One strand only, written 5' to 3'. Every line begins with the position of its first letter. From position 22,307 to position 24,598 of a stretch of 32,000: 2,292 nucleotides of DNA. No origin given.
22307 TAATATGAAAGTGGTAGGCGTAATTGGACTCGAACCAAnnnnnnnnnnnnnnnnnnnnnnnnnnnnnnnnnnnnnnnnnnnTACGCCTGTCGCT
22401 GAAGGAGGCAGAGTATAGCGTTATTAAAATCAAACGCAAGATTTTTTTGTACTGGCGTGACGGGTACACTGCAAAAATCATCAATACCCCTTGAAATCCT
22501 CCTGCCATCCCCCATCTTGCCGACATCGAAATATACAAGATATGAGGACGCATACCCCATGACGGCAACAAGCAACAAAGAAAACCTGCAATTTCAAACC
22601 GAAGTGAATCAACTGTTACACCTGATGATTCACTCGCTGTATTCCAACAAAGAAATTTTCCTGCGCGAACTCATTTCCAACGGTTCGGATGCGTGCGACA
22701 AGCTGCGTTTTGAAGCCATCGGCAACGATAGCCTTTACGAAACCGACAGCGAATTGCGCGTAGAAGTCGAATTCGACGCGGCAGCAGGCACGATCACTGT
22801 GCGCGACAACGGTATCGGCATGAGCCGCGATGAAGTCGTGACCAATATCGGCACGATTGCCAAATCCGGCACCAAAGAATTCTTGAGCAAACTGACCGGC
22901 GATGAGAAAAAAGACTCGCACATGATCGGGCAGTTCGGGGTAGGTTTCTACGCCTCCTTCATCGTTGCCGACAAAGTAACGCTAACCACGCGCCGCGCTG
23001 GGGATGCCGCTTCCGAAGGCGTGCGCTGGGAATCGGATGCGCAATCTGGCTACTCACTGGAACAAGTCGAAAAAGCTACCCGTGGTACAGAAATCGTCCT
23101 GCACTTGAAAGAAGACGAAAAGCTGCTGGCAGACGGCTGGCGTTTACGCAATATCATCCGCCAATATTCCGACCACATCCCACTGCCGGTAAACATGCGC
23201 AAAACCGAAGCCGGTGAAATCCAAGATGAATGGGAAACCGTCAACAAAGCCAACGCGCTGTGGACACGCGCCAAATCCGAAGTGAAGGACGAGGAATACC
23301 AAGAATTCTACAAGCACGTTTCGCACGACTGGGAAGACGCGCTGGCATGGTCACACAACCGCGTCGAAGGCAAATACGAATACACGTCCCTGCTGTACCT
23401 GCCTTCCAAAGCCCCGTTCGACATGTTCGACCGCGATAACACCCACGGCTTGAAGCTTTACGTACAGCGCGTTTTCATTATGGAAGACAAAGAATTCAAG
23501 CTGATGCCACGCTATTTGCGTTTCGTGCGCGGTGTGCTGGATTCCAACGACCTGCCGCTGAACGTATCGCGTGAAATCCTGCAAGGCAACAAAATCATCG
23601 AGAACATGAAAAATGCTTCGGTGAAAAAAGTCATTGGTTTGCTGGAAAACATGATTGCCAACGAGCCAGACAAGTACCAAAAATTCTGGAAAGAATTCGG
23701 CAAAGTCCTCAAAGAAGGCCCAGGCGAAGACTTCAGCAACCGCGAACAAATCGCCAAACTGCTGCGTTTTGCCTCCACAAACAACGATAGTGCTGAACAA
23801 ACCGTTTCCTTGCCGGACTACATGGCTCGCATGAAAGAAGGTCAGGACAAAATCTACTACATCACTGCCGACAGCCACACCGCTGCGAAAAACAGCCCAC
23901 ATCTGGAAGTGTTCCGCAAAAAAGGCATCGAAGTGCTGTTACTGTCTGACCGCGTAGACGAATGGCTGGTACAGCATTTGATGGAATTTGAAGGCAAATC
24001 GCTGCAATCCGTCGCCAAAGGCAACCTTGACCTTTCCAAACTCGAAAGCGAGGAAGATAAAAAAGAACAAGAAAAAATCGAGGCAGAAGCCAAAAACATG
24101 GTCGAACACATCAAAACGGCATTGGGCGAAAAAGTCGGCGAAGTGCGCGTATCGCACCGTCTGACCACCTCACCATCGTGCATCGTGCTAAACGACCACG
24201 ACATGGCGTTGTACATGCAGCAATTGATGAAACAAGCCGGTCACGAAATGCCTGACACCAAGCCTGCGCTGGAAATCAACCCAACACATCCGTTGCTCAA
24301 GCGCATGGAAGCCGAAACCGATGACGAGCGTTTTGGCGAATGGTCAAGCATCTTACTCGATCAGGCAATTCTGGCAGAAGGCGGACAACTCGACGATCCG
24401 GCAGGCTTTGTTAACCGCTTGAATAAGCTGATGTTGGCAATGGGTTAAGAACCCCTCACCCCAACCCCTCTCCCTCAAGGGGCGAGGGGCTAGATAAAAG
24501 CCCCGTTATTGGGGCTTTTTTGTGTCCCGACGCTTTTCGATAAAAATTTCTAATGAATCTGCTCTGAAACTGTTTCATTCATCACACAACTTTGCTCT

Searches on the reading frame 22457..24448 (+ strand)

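Call 12: search_protein_families(library=pfam, proteins=[window:22457-24448:+], max_evalue=0.001)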
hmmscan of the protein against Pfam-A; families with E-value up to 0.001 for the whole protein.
window:22457-24448:+ (663 aa): 3 families
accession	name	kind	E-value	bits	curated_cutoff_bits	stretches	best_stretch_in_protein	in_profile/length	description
PF00183.23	HSP90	-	6.8e-134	448.1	24.4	1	252-659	72-486/518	Hsp90 protein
PF13589.12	HATPase_c_3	-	1.2e-11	45.2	25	1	68-203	6-118/137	Histidine kinase-, DNA gyrase B-, and HSP90-like ATPase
PF02518.31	HATPase_c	-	3.7e-06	27.8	26.4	1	66-219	3-109/111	Histidine kinase-, DNA gyrase B-, and HSP90-like ATPase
